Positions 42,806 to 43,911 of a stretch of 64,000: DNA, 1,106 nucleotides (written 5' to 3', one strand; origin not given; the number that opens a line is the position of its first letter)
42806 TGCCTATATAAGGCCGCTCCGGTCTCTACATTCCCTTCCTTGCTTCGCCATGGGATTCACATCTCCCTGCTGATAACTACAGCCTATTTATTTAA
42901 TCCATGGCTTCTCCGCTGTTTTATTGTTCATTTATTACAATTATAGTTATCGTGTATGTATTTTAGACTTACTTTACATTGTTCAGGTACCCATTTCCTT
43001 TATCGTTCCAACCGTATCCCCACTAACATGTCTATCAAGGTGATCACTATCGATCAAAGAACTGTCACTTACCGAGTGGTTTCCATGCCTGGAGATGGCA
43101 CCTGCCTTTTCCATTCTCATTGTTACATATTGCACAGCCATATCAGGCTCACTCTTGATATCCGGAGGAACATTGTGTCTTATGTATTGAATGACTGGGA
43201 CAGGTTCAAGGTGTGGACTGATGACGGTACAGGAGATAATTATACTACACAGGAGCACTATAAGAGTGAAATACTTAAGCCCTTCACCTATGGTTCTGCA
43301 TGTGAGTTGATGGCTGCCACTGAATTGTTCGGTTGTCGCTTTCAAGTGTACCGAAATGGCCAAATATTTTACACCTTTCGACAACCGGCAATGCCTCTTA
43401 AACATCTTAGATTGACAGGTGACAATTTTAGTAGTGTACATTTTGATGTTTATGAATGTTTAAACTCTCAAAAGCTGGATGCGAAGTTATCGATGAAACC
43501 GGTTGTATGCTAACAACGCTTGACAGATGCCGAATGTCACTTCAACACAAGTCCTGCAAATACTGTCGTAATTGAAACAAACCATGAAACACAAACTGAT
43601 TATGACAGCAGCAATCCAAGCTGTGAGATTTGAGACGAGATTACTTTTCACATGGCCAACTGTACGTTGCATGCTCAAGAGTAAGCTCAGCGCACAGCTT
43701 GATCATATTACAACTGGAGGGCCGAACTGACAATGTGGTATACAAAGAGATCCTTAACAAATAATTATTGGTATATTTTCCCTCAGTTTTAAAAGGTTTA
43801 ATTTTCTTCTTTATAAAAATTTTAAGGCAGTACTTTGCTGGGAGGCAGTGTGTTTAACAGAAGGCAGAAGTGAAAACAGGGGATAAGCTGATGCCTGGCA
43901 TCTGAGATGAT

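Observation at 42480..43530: Stand-alone OTU-family cysteine-protease ORF with its own TATA box and a CpG-retaining upstream block, inside a transposon-rich interval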

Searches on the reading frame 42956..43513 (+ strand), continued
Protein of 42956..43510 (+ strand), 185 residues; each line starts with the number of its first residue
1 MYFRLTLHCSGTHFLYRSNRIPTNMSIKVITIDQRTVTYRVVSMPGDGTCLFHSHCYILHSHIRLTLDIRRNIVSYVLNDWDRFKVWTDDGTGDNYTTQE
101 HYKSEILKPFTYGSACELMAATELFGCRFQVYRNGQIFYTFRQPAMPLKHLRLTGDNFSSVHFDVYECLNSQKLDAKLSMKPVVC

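Call 56: fold_search(model_id=the predicted structure, library=pdb)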
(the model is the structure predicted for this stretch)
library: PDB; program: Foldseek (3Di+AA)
matches with E <= 10: 239; with E <= 0.001: 62
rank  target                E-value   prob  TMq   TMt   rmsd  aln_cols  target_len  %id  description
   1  4bou                  5.4e-09  1.00  0.67  0.76   3.0       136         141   19  Structure of OTUD3 OTU domain (released 2013-07-17)
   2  6dx2_A                2.2e-07  1.00  0.62  0.64   2.9       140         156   16  Crystal structure of the viral OTU domain protease from Dera Ghazi Khan virus (released 2018-12-19)
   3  3tmp_E                3.1e-07  1.00  0.64  0.61   3.3       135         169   17  The catalytic domain of human deubiquitinase DUBA in complex with ubiquitin aldehyde (released 2012-01-11)
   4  3tmp_A                3.8e-07  1.00  0.64  0.62   3.2       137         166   16  The catalytic domain of human deubiquitinase DUBA in complex with ubiquitin aldehyde (released 2012-01-11)
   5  3tmp_G                4.0e-07  1.00  0.64  0.67   3.1       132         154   17  The catalytic domain of human deubiquitinase DUBA in complex with ubiquitin aldehyde (released 2012-01-11)
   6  3tmp_C                5.5e-07  1.00  0.64  0.61   3.3       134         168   16  The catalytic domain of human deubiquitinase DUBA in complex with ubiquitin aldehyde (released 2012-01-11)
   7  6dwx_A                7.1e-07  1.00  0.57  0.60   7.5       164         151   13  Crystal structure of SeMet phased viral OTU domain protease from Qalyub virus (released 2018-12-19)
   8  6dwx_B                7.5e-07  1.00  0.58  0.59   7.6       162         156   15  Crystal structure of SeMet phased viral OTU domain protease from Qalyub virus (released 2018-12-19)
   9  4bop_A                9.1e-07  1.00  0.63  0.68   3.3       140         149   14  Structure of OTUD1 OTU domain (released 2013-07-17)
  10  3phw_A                1.3e-06  1.00  0.62  0.63   7.0       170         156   16  OTU Domain of Crimean Congo Hemorrhagic Fever Virus in complex with Ubiquitin (released 2011-02-02)
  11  4bop_B                1.4e-06  1.00  0.63  0.67   3.3       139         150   14  Structure of OTUD1 OTU domain (released 2013-07-17)
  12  6dx1_B                1.7e-06  1.00  0.56  0.57   7.8       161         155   15  Crystal structure of the viral OTU domain protease from Qalyub virus (released 2018-12-19)
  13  3phw_C                1.8e-06  1.00  0.63  0.64   6.9       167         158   16  OTU Domain of Crimean Congo Hemorrhagic Fever Virus in complex with Ubiquitin (released 2011-02-02)
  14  3prm_A                1.8e-06  1.00  0.63  0.63   6.7       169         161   16  Structural analysis of a viral OTU domain protease from the Crimean-Congo Hemorrhagic Fever virus in complex with huma (released 2011-01-26)
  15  3phw_E                2.6e-06  1.00  0.63  0.66   6.9       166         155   17  OTU Domain of Crimean Congo Hemorrhagic Fever Virus in complex with Ubiquitin (released 2011-02-02)
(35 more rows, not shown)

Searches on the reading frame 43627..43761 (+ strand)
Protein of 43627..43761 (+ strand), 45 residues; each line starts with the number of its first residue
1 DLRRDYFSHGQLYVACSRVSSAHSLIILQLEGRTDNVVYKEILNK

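Call 32: search_solved_structures(query=window:43627-43761:+, max_evalue=10, show_alignments=3)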
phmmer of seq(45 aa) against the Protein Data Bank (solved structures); distinct sequences matched with E-value up to 10: 9.
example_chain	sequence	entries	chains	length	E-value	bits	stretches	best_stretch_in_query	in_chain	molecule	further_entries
8bns_A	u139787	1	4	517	0.032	17.8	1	1-27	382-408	AAA ATPase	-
6xzt_A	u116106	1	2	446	0.5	14.1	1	2-25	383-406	PIF1 helicase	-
6s3p_A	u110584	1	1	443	0.54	14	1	2-25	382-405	PIF1 helicase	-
6s3e_A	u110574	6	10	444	0.55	14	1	2-25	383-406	PIF1 helicase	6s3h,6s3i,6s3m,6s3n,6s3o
7ada_A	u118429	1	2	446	0.55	14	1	2-25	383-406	PIF1 helicase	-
7oar_A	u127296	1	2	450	0.56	14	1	2-25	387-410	Pif1 helicase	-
8bnv_A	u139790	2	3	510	0.57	14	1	1-43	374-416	AAA family ATPase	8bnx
7bil_A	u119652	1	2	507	0.66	13.8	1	2-25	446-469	PIF1 helicase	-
7lcc_A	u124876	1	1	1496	1.3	12.9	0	5-24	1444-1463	Helraiser K1068Q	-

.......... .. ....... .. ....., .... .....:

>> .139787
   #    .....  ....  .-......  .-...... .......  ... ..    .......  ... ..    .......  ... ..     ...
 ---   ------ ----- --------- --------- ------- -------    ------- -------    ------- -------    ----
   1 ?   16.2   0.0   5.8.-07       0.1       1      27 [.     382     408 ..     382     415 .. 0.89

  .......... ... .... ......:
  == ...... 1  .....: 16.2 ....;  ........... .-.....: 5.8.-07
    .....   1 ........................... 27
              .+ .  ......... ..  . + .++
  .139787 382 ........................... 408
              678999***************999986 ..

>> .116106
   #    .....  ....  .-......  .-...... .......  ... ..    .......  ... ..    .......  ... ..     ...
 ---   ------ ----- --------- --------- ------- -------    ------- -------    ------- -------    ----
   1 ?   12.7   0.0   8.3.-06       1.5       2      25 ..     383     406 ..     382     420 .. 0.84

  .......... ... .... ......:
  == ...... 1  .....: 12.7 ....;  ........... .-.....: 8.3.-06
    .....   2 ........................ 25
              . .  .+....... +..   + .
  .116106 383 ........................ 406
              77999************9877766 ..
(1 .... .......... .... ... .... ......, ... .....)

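Call 47: find_homologous_proteins(query=window:43627-43761:+, max_evalue=0.01)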
Query seq(45 aa) (45 aa): 3 proteins with E <= 0.01 among 5 candidates.
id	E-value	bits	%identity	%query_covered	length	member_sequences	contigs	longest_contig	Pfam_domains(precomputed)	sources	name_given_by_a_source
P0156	6.2e-12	61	79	96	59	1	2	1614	-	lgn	-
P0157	2.3e-5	41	68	62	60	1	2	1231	-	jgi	jgi:ATP-dependent DNA helicase PIF1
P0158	4.7e-4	37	56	93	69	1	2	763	-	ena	-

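Call 48: find_encoding_contigs(protein=P0156, flank=5000, max_places=6)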
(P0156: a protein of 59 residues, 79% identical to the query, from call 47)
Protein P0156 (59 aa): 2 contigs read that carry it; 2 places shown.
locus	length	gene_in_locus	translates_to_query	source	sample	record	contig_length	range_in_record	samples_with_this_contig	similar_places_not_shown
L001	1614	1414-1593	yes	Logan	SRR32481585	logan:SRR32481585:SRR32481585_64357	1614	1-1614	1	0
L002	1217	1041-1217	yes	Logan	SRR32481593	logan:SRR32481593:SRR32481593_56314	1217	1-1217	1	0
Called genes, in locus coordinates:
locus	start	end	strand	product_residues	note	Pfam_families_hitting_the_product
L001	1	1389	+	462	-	?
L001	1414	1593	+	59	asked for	-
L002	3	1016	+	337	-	?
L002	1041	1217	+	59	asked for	?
